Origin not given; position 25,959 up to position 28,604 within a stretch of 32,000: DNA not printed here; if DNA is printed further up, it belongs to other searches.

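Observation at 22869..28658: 1929-aa fusion of a large unassigned polytopic membrane domain to a GH94 phosphorylase domain, with no GT84 domain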

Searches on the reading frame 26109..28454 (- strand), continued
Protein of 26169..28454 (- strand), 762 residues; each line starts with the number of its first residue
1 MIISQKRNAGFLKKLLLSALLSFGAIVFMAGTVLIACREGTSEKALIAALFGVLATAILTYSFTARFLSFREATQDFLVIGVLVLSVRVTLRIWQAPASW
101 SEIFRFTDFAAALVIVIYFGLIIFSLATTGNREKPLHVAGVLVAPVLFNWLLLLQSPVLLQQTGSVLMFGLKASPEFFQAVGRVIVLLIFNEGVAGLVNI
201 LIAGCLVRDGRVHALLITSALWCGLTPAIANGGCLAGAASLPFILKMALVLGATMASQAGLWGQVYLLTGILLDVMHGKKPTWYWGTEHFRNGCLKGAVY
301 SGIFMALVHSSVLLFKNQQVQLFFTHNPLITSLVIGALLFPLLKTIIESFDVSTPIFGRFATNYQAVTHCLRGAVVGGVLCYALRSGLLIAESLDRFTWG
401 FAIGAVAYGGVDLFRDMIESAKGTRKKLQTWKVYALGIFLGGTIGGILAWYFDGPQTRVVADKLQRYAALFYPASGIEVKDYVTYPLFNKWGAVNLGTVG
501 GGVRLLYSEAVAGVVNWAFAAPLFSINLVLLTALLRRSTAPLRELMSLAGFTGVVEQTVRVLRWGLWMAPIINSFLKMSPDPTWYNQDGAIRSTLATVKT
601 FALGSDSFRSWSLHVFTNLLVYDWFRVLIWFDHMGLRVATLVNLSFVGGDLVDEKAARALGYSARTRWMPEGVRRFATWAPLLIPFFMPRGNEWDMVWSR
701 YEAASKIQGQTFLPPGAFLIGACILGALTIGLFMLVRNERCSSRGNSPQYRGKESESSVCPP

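Call 32: find_encoding_contigs(protein=P0197, flank=10000, max_places=1)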
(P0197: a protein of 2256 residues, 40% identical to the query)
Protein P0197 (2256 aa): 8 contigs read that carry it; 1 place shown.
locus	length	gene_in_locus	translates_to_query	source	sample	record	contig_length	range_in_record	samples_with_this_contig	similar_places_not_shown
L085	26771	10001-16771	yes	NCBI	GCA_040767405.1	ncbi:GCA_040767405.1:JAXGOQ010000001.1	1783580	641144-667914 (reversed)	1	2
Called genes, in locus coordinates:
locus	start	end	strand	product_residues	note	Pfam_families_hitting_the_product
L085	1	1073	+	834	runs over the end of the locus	PF12679:ABC2_membrane_2 (weak), PF23357:DUF7088, PF09822:ABC_transp_aux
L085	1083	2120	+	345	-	PF14238:DUF4340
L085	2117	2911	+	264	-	PF00303:Thymidylat_synt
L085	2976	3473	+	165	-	PF00186:DHFR_1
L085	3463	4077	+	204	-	PF00753:Lactamase_B, PF23023:Anti-Pycsar_Apyc1 (faint), PF12706:Lactamase_B_2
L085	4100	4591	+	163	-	PF21033:RMD1-3 (faint), PF13174:TPR_6 (faint), PF13432:TPR_16 (weak), PF00515:TPR_1 (weak), PF07719:TPR_2, PF14559:TPR_19 (weak), PF00515:TPR_1 (weak), PF07719:TPR_2 (weak), +8 more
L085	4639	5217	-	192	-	PF00081:Sod_Fe_N, PF02777:Sod_Fe_C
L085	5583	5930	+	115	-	-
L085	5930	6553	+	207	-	PF09335:VTT_dom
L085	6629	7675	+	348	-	PF01145:Band_7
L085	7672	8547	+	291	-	PF01145:Band_7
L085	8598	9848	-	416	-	PF13439:Glyco_transf_4, PF13579:Glyco_trans_4_4, PF08323:Glyco_transf_5 (weak), PF20706:GT4-conflict, PF00534:Glycos_transf_1, PF13692:Glyco_trans_1_4, PF13524:Glyco_trans_1_2 (weak)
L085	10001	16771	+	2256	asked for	PF06165:GH94_b-supersand, PF17167:Glyco_hydro_94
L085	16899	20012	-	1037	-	PF08471:Ribonuc_red_2_N, PF02867:Ribonuc_red_lgC, PF12637:TSCPD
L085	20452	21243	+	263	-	PF12801:Fer4_5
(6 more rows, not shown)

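Call 33: predict_structure(alignment_id=A3)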
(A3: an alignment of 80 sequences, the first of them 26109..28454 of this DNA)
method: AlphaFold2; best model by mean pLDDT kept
length: 782 residues; sequences in the alignment: 80
mean_pLDDT: 87.2   pTM: 0.86
mean pLDDT of the five models: 87.2, 84.8, 84.2, 83.5, 83.1
residues with pLDDT >= 90: 478; 70-90: 209; 50-70: 75; < 50: 20
segments of 3 or more residues with pLDDT < 50: 748-767
pLDDT, mean of each block of 10 residues (from residue 1): 68 88 93 92 97 97 95 97 95 88 93 94 90 93 94 94 93 96 98 95 93 98 98 97 97 98 97 92 96 95 95 92 95 96 88 83 95 96 94 94 96 95 92 93 93 88 94 96 81 87 97 91 93 93 88 92 91 77 57 77 88 83 72 81 88 88 71 78 69 83 78 59 70 71 57 43 48 71 62
secondary structure, 60 per line:
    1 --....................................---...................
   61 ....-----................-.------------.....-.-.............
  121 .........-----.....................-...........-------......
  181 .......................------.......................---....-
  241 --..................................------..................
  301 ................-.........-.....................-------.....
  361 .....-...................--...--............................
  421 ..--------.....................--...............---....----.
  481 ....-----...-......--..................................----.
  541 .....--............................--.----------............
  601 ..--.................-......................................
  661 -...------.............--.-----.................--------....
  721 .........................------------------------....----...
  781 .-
elements in order (helices of 4 or more, strands of 3 or more residues): H3-38 H42-64 H70-85 H100-104 H108-129 H135-155 H157-167 H175-203 H210-232 H236-239 H243-276 H283-316 H318-326 H328-348 H356-365 H367-385 H393-422 H431-451 H454-468 H472-475 E480-484 E494-499 H502-535 H540-545 H548-575 H589-602 H605-621 H623-660 H671-683 H692-708 H717-745 E770-773 E778-781

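Call 35: fold_search(model_id=the predicted structure, library=pdb)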
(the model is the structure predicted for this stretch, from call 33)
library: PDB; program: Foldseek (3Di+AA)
matches with E <= 10: 325; with E <= 0.001: 0
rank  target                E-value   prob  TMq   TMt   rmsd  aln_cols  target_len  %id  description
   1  9g8j_A                7.4e-03  0.30  0.10  0.10  31.9       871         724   11  Structure of K+-dependent Na+-PPase from Thermotoga maritima in complex with zoledronate (released 2025-06-04)
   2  8b24_B                1.4e-02  0.41  0.12  0.12  31.4       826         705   12  Time-resolved structure of K+-dependent Na+-PPase from Thermotoga maritima 3600-seconds post reaction initiation with  (released 2024-01-17)
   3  9g8j_C                3.0e-02  0.28  0.12  0.12  31.5       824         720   11  Structure of K+-dependent Na+-PPase from Thermotoga maritima in complex with zoledronate (released 2025-06-04)
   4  7uzq_K                8.2e-02  0.51  0.12  0.20  21.1       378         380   12  Local refinement of RhAG-RhCE-ANK1(AR1-5), from consensus refinement of all classes (released 2022-07-20)
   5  9g8j_D                8.6e-02  0.15  0.11  0.12  31.5       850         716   11  Structure of K+-dependent Na+-PPase from Thermotoga maritima in complex with zoledronate (released 2025-06-04)
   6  5yke_B                1.1e-01  0.11  0.09  0.09  29.5       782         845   12  Structure of pancreatic ATP-sensitive potassium channel bound with glibenclamide and ATPgammaS (focused refinement on  (released 2018-04-18)
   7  7n6g_1H               1.1e-01  0.16  0.13  0.13  30.0       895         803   12  C1 of central pair (released 2022-05-18)
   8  6qxa_B                1.4e-01  0.14  0.11  0.12  31.1       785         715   11  Structure of membrane bound pyrophosphatase from Thermotoga maritima in complex with imidodiphosphate and N-[(2-amino- (released 2019-04-10)
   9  7oqb_O                1.4e-01  0.12  0.11  0.11  26.5       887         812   11  The U2 part of Saccharomyces cerevisiae spliceosomal pre-A complex (delta BS-A ACT1) (released 2021-08-11)
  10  7o37_a                1.8e-01  0.16  0.10  0.14  26.4       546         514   13  Murine supercomplex CIII2CIV in the assembled locked conformation (released 2021-10-13)
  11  8b23_B                1.8e-01  0.11  0.10  0.11  30.7       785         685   12  Time-resolved structure of K+-dependent Na+-PPase from Thermotoga maritima 600-seconds post reaction initiation with N (released 2024-01-17)
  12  1g3j_A                2.2e-01  0.15  0.12  0.15  26.7       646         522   12  CRYSTAL STRUCTURE OF THE XTCF3-CBD/BETA-CATENIN ARMADILLO REPEAT COMPLEX (released 2000-12-11)
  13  1i7x_C                2.7e-01  0.13  0.11  0.14  27.6       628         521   12  BETA-CATENIN/E-CADHERIN COMPLEX (released 2001-05-16)
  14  7y1m                  2.9e-01  0.07  0.10  0.07  37.1      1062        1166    9  Structure of SUR2B in complex with Mg-ATP, Mg-ADP, and repaglinide in the inward-facing conformation (released 2023-06-14)
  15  3ifq_B                3.0e-01  0.10  0.11  0.14  29.2       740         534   10  Interction of plakoglobin and beta-catenin with desmosomal cadherins (released 2009-09-15)
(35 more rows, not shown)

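Call 36: search_protein_families(library=ncbifam, proteins=[L081:392-2518:-, L081:2941-4605:-, L081:8192-9820:+, L081:2534-2944:-], max_evalue=0.001)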
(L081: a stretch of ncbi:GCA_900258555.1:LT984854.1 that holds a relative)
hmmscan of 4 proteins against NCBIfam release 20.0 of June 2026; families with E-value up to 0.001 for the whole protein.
L081:392-2518:- (708 aa): 11 families
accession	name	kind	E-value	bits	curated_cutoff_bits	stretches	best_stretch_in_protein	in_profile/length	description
NF003958.0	PRK05454.2-1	equivalog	8e-273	906.8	419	1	16-707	7-702/704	glucans biosynthesis glucosyltransferase MdoH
NF003955.0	PRK05454.1-1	equivalog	8.4e-264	877.4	1037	1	8-701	126-832/855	glucans biosynthesis glucosyltransferase MdoH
NF003956.0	PRK05454.1-3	equivalog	1.9e-201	671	864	1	10-690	40-712/718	glucans biosynthesis glucosyltransferase MdoH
NF003960.0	PRK05454.2-3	equivalog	3.2e-179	597.5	829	1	10-616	52-648/659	glucans biosynthesis glucosyltransferase MdoH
NF003962.0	PRK05454.2-5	equivalog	1.8e-173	578.5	328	1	19-608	47-619/641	glucans biosynthesis glucosyltransferase MdoH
NF003957.0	PRK05454.1-4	equivalog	7.9e-145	483.7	1131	1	20-601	51-628/645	glucans biosynthesis glucosyltransferase MdoH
NF003959.0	PRK05454.2-2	equivalog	2e-133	445.9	550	1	27-611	12-577/599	glucans biosynthesis glucosyltransferase MdoH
NF003963.0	PRK05454.2-6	equivalog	1.5e-124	416.7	884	1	26-606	33-600/610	glucans biosynthesis glucosyltransferase MdoH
NF003961.0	PRK05454.2-4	equivalog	1.5e-118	397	583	1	28-606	37-611/643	glucans biosynthesis glucosyltransferase MdoH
TIGR03030.1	CelA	equivalog_domain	7.1e-07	27.6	699.1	1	50-395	78-410/714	UDP-forming cellulose synthase catalytic subunit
TIGR03937.1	PgaC_IcaA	equivalog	7e-05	21.9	422.3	0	209-261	125-177/407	poly-beta-1,6-N-acetyl-D-glucosamine synthase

L081:2941-4605:- (554 aa): 0 families

L081:8192-9820:+ (542 aa): 0 families

L081:2534-2944:- (136 aa): 0 families

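Call 47: search_solved_structures(query=A2, max_evalue=10)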
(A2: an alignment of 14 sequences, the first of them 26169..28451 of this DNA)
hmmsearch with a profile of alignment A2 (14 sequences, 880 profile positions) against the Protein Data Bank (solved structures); distinct sequences matched with E-value up to 10: 3.
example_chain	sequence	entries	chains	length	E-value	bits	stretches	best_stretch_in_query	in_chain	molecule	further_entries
8rf9_A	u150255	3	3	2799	5.6e-06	28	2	750-867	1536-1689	Cyclic beta 1-2 glucan synthetase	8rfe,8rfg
8rf0_A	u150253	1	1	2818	5.7e-06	27.9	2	750-867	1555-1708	Cyclic beta-(1,2)-glucan synthase NdvB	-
8bou_A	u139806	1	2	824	0.037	15.3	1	762-870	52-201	N,N'-diacetylchitobiose phosphorylase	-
